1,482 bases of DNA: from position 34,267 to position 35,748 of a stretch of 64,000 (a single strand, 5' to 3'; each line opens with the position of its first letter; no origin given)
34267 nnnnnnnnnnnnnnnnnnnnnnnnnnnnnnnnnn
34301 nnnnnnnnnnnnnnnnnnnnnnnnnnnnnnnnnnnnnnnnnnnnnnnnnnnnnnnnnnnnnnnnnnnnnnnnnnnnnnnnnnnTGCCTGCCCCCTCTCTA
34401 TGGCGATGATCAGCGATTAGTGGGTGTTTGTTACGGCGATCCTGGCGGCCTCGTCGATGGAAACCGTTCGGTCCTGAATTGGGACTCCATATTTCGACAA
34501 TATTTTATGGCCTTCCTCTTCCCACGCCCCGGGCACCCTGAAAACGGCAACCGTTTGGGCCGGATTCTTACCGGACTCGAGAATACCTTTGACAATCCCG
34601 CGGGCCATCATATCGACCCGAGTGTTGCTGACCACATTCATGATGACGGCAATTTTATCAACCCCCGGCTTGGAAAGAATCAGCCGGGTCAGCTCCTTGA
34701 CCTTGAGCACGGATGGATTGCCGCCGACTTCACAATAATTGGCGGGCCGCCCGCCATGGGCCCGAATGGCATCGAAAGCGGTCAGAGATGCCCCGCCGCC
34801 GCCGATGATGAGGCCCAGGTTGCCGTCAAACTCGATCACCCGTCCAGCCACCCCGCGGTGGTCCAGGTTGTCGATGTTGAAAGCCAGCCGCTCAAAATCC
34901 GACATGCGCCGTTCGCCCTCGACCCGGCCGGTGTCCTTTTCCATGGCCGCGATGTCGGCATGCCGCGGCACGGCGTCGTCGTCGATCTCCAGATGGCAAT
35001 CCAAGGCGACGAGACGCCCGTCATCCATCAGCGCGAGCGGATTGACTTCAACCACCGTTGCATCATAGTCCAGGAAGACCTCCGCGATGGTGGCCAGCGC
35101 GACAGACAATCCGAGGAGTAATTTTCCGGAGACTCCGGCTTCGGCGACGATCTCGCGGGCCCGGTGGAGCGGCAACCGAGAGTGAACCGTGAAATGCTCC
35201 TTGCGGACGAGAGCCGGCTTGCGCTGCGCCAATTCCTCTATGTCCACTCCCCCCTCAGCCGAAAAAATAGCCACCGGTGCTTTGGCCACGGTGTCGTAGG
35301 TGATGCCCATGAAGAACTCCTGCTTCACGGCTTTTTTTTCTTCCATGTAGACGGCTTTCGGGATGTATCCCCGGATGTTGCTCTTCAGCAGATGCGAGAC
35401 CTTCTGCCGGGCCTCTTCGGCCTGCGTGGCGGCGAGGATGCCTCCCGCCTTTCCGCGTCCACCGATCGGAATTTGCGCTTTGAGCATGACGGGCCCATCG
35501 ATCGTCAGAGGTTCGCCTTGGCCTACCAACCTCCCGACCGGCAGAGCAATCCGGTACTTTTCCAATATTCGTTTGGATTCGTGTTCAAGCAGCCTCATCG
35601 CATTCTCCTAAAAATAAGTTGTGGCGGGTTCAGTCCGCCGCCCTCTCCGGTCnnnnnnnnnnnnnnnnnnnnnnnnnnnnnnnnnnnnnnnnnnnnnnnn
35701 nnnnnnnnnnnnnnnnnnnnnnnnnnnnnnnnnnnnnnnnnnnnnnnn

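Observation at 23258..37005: Candidate C4/C5-dicarboxylate catabolic island: TRAP uptake, SDH-like and fumarase-like enzymes, thiokinase, CitE-type CoA lyase, PrpD-family protein, under GntR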

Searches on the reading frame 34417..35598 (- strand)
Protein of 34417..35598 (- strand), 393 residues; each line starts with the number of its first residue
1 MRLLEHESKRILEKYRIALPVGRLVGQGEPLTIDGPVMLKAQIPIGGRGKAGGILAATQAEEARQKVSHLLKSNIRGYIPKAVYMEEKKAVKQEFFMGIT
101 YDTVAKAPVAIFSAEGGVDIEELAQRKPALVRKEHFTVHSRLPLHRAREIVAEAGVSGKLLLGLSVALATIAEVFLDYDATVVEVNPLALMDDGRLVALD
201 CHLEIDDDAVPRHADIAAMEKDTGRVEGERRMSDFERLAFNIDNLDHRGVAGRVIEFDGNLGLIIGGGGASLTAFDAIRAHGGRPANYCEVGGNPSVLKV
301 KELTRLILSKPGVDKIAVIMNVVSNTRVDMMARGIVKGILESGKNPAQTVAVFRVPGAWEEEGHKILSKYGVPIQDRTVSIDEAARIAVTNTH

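Call 7: search_protein_families(library=ncbifam, proteins=[window:34417-35598:-])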
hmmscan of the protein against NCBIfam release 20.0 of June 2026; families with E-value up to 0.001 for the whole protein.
window:34417-35598:- (393 aa): 3 families
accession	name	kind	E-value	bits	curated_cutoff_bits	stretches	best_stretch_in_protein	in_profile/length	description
TIGR01016.1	sucCoAbeta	subfamily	9.2e-73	245.4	375.55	1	1-390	1-383/386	succinate-CoA ligase subunit beta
NF001913.0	PRK00696.1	equivalog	1.6e-70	238.1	370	1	1-390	1-383/388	ADP-forming succinate--CoA ligase subunit beta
NF010647.0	PRK14046.1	equivalog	2.1e-51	175.2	604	1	3-391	3-384/392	malate--CoA ligase subunit beta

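Call 8: search_protein_families(library=pfam, proteins=[window:34417-35598:-])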
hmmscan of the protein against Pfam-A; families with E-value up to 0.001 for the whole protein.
window:34417-35598:- (393 aa): 5 families
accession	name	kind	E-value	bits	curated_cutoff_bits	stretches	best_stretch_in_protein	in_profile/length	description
PF08442.15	ATP-grasp_2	-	1.6e-42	145.9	29.5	1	3-189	2-201/202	ATP-grasp domain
PF13549.11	ATP-grasp_5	-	2.2e-07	30.9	27.6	1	3-205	10-221/221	ATP-grasp domain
PF24948.1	Citrate_synth_N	-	3.7e-07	30.2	83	1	38-209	55-224/232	ATP-citrate synthase ATP-grasp domain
PF16114.10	Citrate_bind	-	6.9e-07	29.4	26.8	1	243-344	14-122/177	ATP citrate lyase citrate-binding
PF00549.24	Ligase_CoA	-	9.1e-05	23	24.5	1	266-377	3-117/128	CoA-ligase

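Call 11: find_encoding_contigs(protein=window:34417-35598:-, flank=10000, max_places=6)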
Protein window:34417-35598:- (393 aa): 1 contig read that carries it; 1 place shown.
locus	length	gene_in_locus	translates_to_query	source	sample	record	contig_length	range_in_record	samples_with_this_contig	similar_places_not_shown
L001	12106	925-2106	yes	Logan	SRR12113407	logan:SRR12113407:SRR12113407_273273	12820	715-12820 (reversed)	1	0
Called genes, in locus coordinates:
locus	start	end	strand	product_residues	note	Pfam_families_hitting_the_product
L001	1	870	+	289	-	?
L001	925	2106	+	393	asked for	PF08442:ATP-grasp_2, PF13549:ATP-grasp_5 (weak), PF24948:Citrate_synth_N (weak), PF16114:Citrate_bind (weak)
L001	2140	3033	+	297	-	PF02629:CoA_binding, PF13380:CoA_binding_2 (weak), PF00549:Ligase_CoA, PF13607:Succ_CoA_lig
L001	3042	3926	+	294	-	PF03328:HpcH_HpaI, PF15617:C-C_Bond_Lyase (faint)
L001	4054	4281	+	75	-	PF12838:Fer4_7 (faint), PF00037:Fer4 (faint), PF12837:Fer4_6 (weak), PF13237:Fer4_10 (weak), PF13187:Fer4_9 (weak)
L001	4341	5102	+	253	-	PF00392:GntR, PF07729:FCD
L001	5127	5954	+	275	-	PF01127:Sdh_cyt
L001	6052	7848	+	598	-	PF00890:FAD_binding_2, PF02910:Succ_DH_flav_C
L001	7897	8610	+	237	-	PF13085:Fer2_3, PF13183:Fer4_8, PF13534:Fer4_17 (weak)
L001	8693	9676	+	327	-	PF16868:NMT1_3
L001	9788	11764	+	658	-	PF06808:DctM, PF11874:DUF3394 (weak)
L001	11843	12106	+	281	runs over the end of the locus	PF05681:Fumerase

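Call 13: find_homologous_proteins(query=window:34417-35598:-, max_evalue=1e-20)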
Query window:34417-35598:- (393 aa): 7843 proteins with E <= 1e-20 among 8000 candidates; the best 120 are listed.
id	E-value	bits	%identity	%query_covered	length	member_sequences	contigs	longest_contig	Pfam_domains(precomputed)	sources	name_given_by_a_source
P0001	4.2e-241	818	96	100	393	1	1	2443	PF08442.16,PF16114.11,PF13549.12,PF24948.2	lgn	-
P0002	5.7e-241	817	96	100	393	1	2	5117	PF08442.16,PF16114.11,PF13549.12,PF24948.2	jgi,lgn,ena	-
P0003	6.7e-241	817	96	100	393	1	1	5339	PF00549.25,PF08442.16,PF16114.11,PF13549.12,PF24948.2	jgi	jgi:succinyl-CoA synthetase beta subunit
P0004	1.4e-240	816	96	100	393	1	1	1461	PF08442.16,PF16114.11,PF13549.12,PF24948.2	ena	-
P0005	3.4e-240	815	95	100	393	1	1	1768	PF08442.16,PF16114.11,PF13549.12,PF24948.2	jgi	-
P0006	4.3e-240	814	95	100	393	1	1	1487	PF08442.16,PF16114.11,PF13549.12,PF24948.2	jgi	jgi:succinyl-CoA synthetase beta subunit/citryl-CoA synthetase large subunit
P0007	6.5e-240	814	95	100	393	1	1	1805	PF08442.16,PF16114.11,PF13549.12,PF24948.2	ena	-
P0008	8.3e-240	813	95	100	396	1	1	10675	PF08442.16,PF16114.11,PF13549.12,PF24948.2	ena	-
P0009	3.5e-239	811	94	100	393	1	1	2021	PF08442.16,PF16114.11,PF13549.12,PF24948.2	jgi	jgi:succinyl-CoA synthetase beta subunit/citryl-CoA synthetase large subunit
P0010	5.0e-239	811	95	100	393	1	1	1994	PF08442.16,PF16114.11,PF13549.12,PF24948.2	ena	-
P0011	6.5e-239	810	94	100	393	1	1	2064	PF08442.16,PF16114.11,PF13549.12,PF24948.2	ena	-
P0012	7.5e-239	810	95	100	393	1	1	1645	PF08442.16,PF16114.11,PF13549.12,PF24948.2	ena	-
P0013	8.0e-239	810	94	100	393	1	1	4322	PF08442.16,PF16114.11,PF13549.12,PF24948.2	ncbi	-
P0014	1.4e-238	809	94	100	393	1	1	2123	PF08442.16,PF16114.11,PF13549.12,PF24948.2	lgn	-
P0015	1.8e-238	809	94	100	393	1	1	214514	PF08442.16,PF16114.11,PF13549.12,PF24948.2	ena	-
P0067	4.2e-219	745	86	100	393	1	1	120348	PF08442.16,PF16114.11,PF13549.12,PF24948.2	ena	-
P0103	4.1e-208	709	82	100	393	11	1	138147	PF08442.16,PF16114.11,PF13549.12,PF24948.2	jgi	jgi:succinyl-CoA synthetase beta subunit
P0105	3.2e-202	690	79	100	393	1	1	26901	PF08442.16,PF16114.11,PF13549.12,PF24948.2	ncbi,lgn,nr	ncbi:MAG: hypothetical protein JW836_02020 [Deltaproteobacteria bacterium]|nr:hypothetical protein [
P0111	5.7e-176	603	70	99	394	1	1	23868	PF08442.16,PF16114.11,PF13549.12,PF24948.2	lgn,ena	-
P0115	3.1e-175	601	69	99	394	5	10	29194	PF08442.16,PF16114.11,PF13549.12,PF24948.2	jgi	-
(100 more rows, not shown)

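Call 14: search_solved_structures(query=window:34417-35598:-, max_evalue=0.00001)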
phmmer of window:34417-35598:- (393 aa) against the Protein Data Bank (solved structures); distinct sequences matched with E-value up to 0.00001: 20.
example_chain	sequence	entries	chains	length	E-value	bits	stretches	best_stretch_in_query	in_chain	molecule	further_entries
3ufx_B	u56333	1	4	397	2.3e-50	175.2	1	1-389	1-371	Succinyl-CoA synthetase beta subunit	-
6hxq_B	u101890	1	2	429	2.7e-45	158.5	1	34-367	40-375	Citryl-CoA synthetase large subunit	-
1jkj_B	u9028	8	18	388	4.2e-39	138.1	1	1-376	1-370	succinyl-CoA synthetase beta subunit | SUCCINYL-COA SYNTHETASE, BETA SUBUNIT | Succinyl-CoA synthetase beta chain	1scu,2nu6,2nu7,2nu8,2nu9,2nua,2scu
1cqi_B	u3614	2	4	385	4.3e-39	138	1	1-375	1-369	PROTEIN (SUCCINYL-COA SYNTHETASE BETA CHAIN) | SUCCINYL-COA SYNTHETASE BETA CHAIN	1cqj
1jll_B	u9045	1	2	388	2.9e-38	135.3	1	1-376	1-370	succinyl-CoA synthetase beta subunit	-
6mgg_B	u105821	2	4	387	2.1e-37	132.5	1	2-375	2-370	Succinate--CoA ligase [ADP-forming] subunit beta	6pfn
6g4q_B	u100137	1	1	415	2.9e-35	125.4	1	35-389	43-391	Succinate--CoA ligase [ADP-forming] subunit beta, mitochondrial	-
9swj_D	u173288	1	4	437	3.5e-35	125.2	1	35-389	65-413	Succinate--CoA ligase [ADP-forming] subunit beta, mitochondrial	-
6wcv_B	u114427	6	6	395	4.1e-33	118.4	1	36-390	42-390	Succinate--CoA ligase [GDP-forming] subunit beta, mitochondrial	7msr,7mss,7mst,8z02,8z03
2fp4_B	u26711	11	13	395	6.3e-32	114.5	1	36-391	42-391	Succinyl-CoA ligase [GDP-forming] beta-chain, mitochondrial | Succinyl-CoA ligase [GDP-forming] subunit beta, mitochondrial | Succinate--CoA ligase [GDP-forming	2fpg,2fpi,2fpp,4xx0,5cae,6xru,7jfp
1euc_B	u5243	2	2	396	6.7e-32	114.4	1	36-391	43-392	SUCCINYL-COA SYNTHETASE, BETA CHAIN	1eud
6mel_B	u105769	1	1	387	9.2e-30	107.3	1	17-368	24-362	Succinate--CoA ligase [ADP-forming] subunit beta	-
6hxj_A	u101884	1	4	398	6.6e-24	88.1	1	26-352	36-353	ATP-citrate lyase beta-subunit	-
6no1_A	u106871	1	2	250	2.8e-11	46.5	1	38-209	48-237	Succinate--CoA ligase [ADP-forming] subunit beta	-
6no0_A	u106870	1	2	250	2.8e-11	46.5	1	38-209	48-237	Succinate--CoA ligase [ADP-forming] subunit beta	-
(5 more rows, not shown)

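Call 17: find_encoding_contigs(protein=P0105, flank=10000, max_places=2)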
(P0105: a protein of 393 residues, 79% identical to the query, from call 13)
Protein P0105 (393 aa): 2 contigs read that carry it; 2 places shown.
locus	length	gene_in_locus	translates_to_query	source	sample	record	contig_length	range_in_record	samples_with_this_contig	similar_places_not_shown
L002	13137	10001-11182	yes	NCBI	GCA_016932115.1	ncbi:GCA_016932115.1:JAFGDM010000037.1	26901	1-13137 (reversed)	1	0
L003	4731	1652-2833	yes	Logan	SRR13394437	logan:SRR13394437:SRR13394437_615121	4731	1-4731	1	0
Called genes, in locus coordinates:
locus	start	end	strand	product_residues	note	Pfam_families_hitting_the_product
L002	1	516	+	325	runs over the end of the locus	PF02729:OTCace_N, PF00185:OTCace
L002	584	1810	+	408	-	PF00764:Arginosuc_synth, PF20979:Arginosuc_syn_C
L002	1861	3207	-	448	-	PF01979:Amidohydro_1, PF07969:Amidohydro_3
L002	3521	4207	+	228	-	PF00156:Pribosyltran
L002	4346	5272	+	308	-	PF02729:OTCace_N, PF00185:OTCace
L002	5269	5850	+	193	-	PF00929:RNase_T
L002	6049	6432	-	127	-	PF01880:Desulfoferrodox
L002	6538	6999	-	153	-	-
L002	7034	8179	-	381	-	PF03977:OAD_beta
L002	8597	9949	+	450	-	PF03972:MmgE_PrpD_N, PF19305:MmgE_PrpD_C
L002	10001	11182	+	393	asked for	PF08442:ATP-grasp_2, PF13549:ATP-grasp_5 (faint), PF24948:Citrate_synth_N, PF16114:Citrate_bind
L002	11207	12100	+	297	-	PF02629:CoA_binding, PF00549:Ligase_CoA, PF13607:Succ_CoA_lig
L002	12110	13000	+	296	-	PF03328:HpcH_HpaI, PF15617:C-C_Bond_Lyase (faint)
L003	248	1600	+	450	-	PF03972:MmgE_PrpD_N, PF19305:MmgE_PrpD_C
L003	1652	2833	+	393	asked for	PF08442:ATP-grasp_2, PF13549:ATP-grasp_5 (faint), PF24948:Citrate_synth_N, PF16114:Citrate_bind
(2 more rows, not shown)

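Call 18: find_encoding_contigs(protein=P0115, flank=10000, max_places=3)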
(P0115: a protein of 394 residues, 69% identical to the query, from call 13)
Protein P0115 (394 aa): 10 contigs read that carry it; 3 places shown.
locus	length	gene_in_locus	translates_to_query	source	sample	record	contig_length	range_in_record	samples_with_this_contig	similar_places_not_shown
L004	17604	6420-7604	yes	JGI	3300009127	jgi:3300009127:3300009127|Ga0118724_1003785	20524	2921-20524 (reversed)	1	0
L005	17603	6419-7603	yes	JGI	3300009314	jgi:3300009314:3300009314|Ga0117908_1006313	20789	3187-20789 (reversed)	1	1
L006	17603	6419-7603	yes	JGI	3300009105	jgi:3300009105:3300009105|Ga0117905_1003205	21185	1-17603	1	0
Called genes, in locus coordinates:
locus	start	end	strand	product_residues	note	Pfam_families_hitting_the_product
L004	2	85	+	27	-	?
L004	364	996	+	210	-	PF13302:Acetyltransf_3, PF13420:Acetyltransf_4 (weak), PF13523:Acetyltransf_8 (weak), PF00583:Acetyltransf_1, PF13508:Acetyltransf_7 (weak)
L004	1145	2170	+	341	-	PF02463:SMC_N (faint), PF00005:ABC_tran, PF13304:AAA_21 (weak), PF08352:oligo_HPY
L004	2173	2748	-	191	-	-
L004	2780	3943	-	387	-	PF01435:Peptidase_M48, PF07719:TPR_2 (faint), PF13181:TPR_8 (faint), PF13371:TPR_9 (weak), PF00515:TPR_1 (faint)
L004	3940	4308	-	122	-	-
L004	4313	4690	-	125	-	-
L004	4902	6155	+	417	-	PF07690:MFS_1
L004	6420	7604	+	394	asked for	PF08442:ATP-grasp_2, PF13549:ATP-grasp_5, PF24948:Citrate_synth_N, PF16114:Citrate_bind (weak)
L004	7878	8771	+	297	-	PF02629:CoA_binding, PF13380:CoA_binding_2 (faint), PF00549:Ligase_CoA, PF13607:Succ_CoA_lig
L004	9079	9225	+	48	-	-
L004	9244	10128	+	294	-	PF03328:HpcH_HpaI, PF15617:C-C_Bond_Lyase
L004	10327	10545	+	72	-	PF12838:Fer4_7 (faint), PF00037:Fer4 (faint), PF13237:Fer4_10 (weak), PF13187:Fer4_9 (weak)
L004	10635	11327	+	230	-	PF00392:GntR, PF07729:FCD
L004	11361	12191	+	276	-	PF01127:Sdh_cyt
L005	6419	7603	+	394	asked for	PF08442:ATP-grasp_2, PF13549:ATP-grasp_5, PF24948:Citrate_synth_N, PF16114:Citrate_bind (weak)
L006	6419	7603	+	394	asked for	PF08442:ATP-grasp_2, PF13549:ATP-grasp_5, PF24948:Citrate_synth_N, PF16114:Citrate_bind (weak)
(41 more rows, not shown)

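Call 19: find_encoding_contigs(protein=P0111, flank=10000, max_places=2)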
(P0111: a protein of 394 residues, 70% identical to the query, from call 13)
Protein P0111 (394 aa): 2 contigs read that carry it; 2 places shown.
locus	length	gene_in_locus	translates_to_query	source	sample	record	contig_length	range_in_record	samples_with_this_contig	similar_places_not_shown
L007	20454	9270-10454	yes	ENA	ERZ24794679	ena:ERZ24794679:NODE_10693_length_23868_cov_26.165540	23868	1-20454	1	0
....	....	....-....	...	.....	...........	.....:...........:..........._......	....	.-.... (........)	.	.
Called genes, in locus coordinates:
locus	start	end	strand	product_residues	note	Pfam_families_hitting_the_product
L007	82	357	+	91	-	PF02604:PhdYeFM_antitox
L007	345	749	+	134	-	PF01850:PIN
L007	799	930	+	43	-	-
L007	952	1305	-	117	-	PF00873:ACR_tran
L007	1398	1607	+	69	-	-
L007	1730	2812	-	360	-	PF00037:Fer4 (weak), PF13237:Fer4_10 (weak), PF14697:Fer4_21, PF12838:Fer4_7, PF13187:Fer4_9 (weak), PF25160:LdpA_Fe-S-bd (weak), PF00037:Fer4 (weak), PF12837:Fer4_6 (weak)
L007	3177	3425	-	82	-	-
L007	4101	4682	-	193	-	PF00440:TetR_N, PF16925:TetR_C_13, PF21993:TetR_C_13_2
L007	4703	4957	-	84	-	-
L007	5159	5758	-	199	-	-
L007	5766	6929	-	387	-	PF01435:Peptidase_M48, PF07719:TPR_2 (faint), PF13371:TPR_9 (weak)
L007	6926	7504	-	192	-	-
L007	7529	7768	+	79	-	-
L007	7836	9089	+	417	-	PF07690:MFS_1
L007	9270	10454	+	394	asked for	PF08442:ATP-grasp_2, PF13549:ATP-grasp_5, PF24948:Citrate_synth_N, PF16114:Citrate_bind (weak)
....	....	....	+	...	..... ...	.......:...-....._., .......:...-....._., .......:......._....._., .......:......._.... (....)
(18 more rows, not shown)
